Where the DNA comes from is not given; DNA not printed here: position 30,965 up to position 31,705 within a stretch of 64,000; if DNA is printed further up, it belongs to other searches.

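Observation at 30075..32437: Five-gene TIR / transmembrane cassette wedged between hsdM and hsdS: candidate undescribed TIR-TM defence module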

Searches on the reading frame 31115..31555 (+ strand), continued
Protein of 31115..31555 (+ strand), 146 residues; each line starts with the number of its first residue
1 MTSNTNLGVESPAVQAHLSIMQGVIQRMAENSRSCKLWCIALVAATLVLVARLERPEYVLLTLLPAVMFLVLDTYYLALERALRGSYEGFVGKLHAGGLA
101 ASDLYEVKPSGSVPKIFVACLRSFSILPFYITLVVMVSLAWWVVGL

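Call 50: search_protein_families(library=pfam, proteins=[L066:7384-9579:+, L072:7422-9827:+, L009:7452-9470:+, L017:7644-9434:+, L049:7666-9798:+, L057:7600-9336:+, L041:7111-8805:+, L035:2293-3816:+, L067:1223-2719:+, L062:7457-8770:+], max_evalue=0.0001)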
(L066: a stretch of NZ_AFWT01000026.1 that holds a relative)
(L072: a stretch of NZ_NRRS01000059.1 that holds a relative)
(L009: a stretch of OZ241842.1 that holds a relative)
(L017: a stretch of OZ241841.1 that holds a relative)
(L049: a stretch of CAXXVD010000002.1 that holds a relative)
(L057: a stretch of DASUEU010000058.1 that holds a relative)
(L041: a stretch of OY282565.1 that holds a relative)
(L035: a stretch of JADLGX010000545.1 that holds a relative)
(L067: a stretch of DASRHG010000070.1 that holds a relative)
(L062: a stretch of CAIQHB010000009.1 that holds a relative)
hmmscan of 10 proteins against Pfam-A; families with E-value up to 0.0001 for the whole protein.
L066:7384-9579:+ (731 aa): 12 families
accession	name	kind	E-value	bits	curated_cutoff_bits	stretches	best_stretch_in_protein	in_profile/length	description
PF13424.12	TPR_12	-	8.5e-52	173.7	30.1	5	472-546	2-76/77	Tetratricopeptide repeat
PF13374.12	TPR_10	-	3.9e-37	125.6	27.5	4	598-639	1-42/42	Tetratricopeptide repeat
PF24885.1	TPR_NPHP3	-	3.2e-35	122.1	100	2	471-586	97-212/239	Nephrocystin-3 TPR domain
PF13181.12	TPR_8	-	6.2e-17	60.7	25.7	0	475-505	3-33/34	Tetratricopeptide repeat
PF07719.23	TPR_2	-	7.9e-17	60.4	27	0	599-630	1-32/34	Tetratricopeptide repeat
PF13676.11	TIR_2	-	1e-09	39.4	28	1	61-180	1-99/122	TIR domain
PF13176.12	TPR_7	-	1.3e-08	34.7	27.9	0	601-630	1-30/36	Tetratricopeptide repeat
PF00515.34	TPR_1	-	1.5e-08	34.5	27.8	0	439-462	4-27/34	Tetratricopeptide repeat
PF08357.16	SEFIR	-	5.5e-08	33.6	23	1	60-188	2-137/150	SEFIR domain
PF17874.7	TPR_MalT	-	9.8e-08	32.1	45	1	449-582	53-186/336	MalT-like TPR region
PF13431.12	TPR_17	-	1.5e-05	25.3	24.4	0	595-619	9-33/34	Tetratricopeptide repeat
PF13432.12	TPR_16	-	1.7e-05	25.6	32.7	0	441-506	2-62/65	Tetratricopeptide repeat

L072:7422-9827:+ (801 aa): 12 families
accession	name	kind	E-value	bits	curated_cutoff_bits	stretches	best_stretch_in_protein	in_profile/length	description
PF13424.12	TPR_12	-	3.7e-80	264.6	30.1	7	626-700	2-76/77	Tetratricopeptide repeat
PF13374.12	TPR_10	-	4.1e-61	201.8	27.5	6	542-583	1-42/42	Tetratricopeptide repeat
PF24885.1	TPR_NPHP3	-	2.2e-47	161.9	100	3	645-740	117-212/239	Nephrocystin-3 TPR domain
PF13181.12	TPR_8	-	3.6e-24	83.2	25.7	0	501-533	1-33/34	Tetratricopeptide repeat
PF07719.23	TPR_2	-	5.8e-22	76.4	27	0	501-532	1-32/34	Tetratricopeptide repeat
PF13432.12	TPR_16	-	1.6e-13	51.3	32.7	1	465-534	3-62/65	Tetratricopeptide repeat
PF00515.34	TPR_1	-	6.2e-11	42.1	27.8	0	501-532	1-32/34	Tetratricopeptide repeat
PF17874.7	TPR_MalT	-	1.4e-10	41.4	45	1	468-572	49-151/336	MalT-like TPR region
PF13176.12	TPR_7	-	3.7e-10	39.5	27.9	0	629-658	1-30/36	Tetratricopeptide repeat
PF13676.11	TIR_2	-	9.5e-09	36.2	28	1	47-166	1-99/122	TIR domain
PF08357.16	SEFIR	-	2.3e-07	31.6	23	1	46-118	2-73/150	SEFIR domain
PF13428.12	TPR_14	-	5.6e-07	30.1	23.5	0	630-659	4-33/44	Tetratricopeptide repeat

L009:7452-9470:+ (672 aa): 6 families
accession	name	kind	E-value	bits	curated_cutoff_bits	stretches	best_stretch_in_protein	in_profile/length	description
PF17757.6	UvrB_inter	-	2.1e-29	101.9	22.9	1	158-247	1-91/91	UvrB interaction domain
PF12344.14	UvrB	-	4.2e-22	78.1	27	1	549-590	1-42/43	Ultra-violet resistance protein B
PF00271.37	Helicase_C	-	7.5e-20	71.7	23.5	1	429-542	3-109/110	Helicase conserved C-terminal domain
PF04851.21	ResIII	-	4.2e-08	33.7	22.5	1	15-86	7-83/164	Type III restriction enzyme, res subunit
PF02151.25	UVR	-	5.3e-07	29.6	21.5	1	629-662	2-35/36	UvrB/uvrC motif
PF00270.35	DEAD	-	5.5e-06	26.6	26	0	36-86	19-77/167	DEAD/DEAH box helicase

L017:7644-9434:+ (596 aa): 6 families
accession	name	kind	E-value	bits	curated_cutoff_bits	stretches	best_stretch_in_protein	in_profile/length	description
PF08275.17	DNAG_N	-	4.7e-38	130.6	26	1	132-256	3-127/128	DNA primase catalytic core, N-terminal domain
PF01807.25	Zn_ribbon_DnaG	-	3.7e-28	97.7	24.9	1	15-105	4-94/98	CHC2 zinc finger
PF13155.12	Toprim_2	-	3.1e-16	60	22.1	1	267-353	1-87/88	Toprim-like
PF13662.12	Toprim_4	-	5.4e-15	55.8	25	1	265-328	2-72/85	Toprim domain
PF01751.28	Toprim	-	1.3e-10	41.8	23.1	1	266-324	2-74/96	Toprim domain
PF10410.14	DnaB_bind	-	1.8e-07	31.7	20.6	1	378-426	5-53/56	DnaB-helicase binding domain of primase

L049:7666-9798:+ (710 aa): 1 family
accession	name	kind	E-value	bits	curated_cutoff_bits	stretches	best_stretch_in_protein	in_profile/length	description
PF00141.28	peroxidase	-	3e-73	247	27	2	60-369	9-236/237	Peroxidase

L057:7600-9336:+ (578 aa): 3 families
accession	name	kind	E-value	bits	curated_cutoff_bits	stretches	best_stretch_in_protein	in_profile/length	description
PF04851.21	ResIII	-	4.3e-13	49.9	22.5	1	167-340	5-163/164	Type III restriction enzyme, res subunit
PF00271.37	Helicase_C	-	1e-09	39.1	23.5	1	433-535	6-108/110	Helicase conserved C-terminal domain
PF00270.35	DEAD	-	1.6e-09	38.1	26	1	186-340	13-161/167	DEAD/DEAH box helicase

L041:7111-8805:+ (564 aa): 0 families

L035:2293-3816:+ (507 aa): 2 families
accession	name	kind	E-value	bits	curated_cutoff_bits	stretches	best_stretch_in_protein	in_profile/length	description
PF00239.26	Resolvase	-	2.4e-31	109.2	23.3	1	18-162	3-143/145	Resolvase, N terminal domain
PF07508.19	Recombinase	-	9.5e-22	77.6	21.1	1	184-287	1-102/102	Recombinase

L067:1223-2719:+ (498 aa): 1 family
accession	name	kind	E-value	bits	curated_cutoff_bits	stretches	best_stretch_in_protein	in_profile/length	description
PF24389.1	ORC-CDC6-like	-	8.2e-08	31.9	27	1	21-63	16-58/571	ORC-CDC6-like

L062:7457-8770:+ (437 aa): 1 family
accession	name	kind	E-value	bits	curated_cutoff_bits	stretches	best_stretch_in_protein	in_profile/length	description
PF13676.11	TIR_2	-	2.2e-07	31.9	28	1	7-128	2-109/122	TIR domain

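Call 72: search_protein_representatives(alignment_id=A1)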
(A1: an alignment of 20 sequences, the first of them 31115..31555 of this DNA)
Query: 20 sequences, 146 profile positions. Proteins with E-value up to 0.001 (for the whole library): 4352; up to 1e-10: 2354; up to 1e-30: 188. The best 150 are listed.
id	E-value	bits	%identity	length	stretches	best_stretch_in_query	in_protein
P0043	6.1e-71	253.0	-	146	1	1-145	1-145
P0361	2.1e-62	225.3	-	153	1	1-145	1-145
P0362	1.8e-56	206.1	-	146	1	1-144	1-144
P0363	1.1e-54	200.4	-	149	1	1-144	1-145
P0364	2.1e-51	189.7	-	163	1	1-145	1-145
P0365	8.8e-51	187.6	-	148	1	3-144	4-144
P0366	1.5e-50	186.9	-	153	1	6-144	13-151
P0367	4.0e-50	185.5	-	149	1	3-116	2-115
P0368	1.2e-49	184.0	-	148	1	1-144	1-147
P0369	2.2e-49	183.1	-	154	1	5-144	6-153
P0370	5.6e-49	181.8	-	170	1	7-116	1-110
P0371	7.8e-49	181.3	-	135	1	1-112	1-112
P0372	8.8e-49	181.2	-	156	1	7-142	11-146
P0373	1.2e-48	180.7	-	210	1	1-140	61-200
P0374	2.2e-48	179.9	-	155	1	1-144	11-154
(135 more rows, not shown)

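Call 74: search_protein_families(library=pfam, alignment_id=A3, max_evalue=1)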
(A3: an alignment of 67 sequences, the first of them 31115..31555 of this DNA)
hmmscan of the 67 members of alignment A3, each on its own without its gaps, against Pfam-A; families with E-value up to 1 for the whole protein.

A. member 1, window:31115-31555:+ (146 aa): 1 family
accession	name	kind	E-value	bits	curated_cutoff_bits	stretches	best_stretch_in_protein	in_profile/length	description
PF09913.15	DUF2142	-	0.0087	15.3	30.1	1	28-74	192-234/395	Predicted membrane protein (DUF2142)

B. families by the number of members that match (of 67 scanned): 50 families (the first 25 are shown)
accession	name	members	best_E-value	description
PF10028.14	DUF2270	9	0.0012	Predicted integral membrane protein (DUF2270)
PF05814.16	Ac76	7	0.001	Orf76 (Ac76)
PF24838.2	8xMP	4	0.0013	Octameric membrane protein family (8xMP)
PF11683.13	DUF3278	3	0.00027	Protein of unknown function (DUF3278)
PF08090.16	Enterotoxin_HS1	3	0.037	Heat stable E.coli enterotoxin 1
PF15507.11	DUF4649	2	0.00074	Domain of unknown function (DUF4649)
PF09913.15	DUF2142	2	0.0087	Predicted membrane protein (DUF2142)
PF03706.18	LPG_synthase_TM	2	0.0094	Lysylphosphatidylglycerol synthase TM region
PF18927.5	CrtO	2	0.028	Glycosyl-4,4'-diaponeurosporenoate acyltransferase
PF20558.3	DUF6769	2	0.065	Family of unknown function (DUF6769)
PF14691.11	Fer4_20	1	0.0025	Dihydroprymidine dehydrogenase domain II, 4Fe-4S cluster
PF12765.13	Cohesin_HEAT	1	0.0029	HEAT repeat associated with sister chromatid cohesion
PF19632.4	DUF6136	1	0.003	Family of unknown function (DUF6136)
PF13748.11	ABC_membrane_3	1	0.0061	ABC transporter transmembrane region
PF16216.10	GxGYxYP_N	1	0.0087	GxGYxYP_N 1st domain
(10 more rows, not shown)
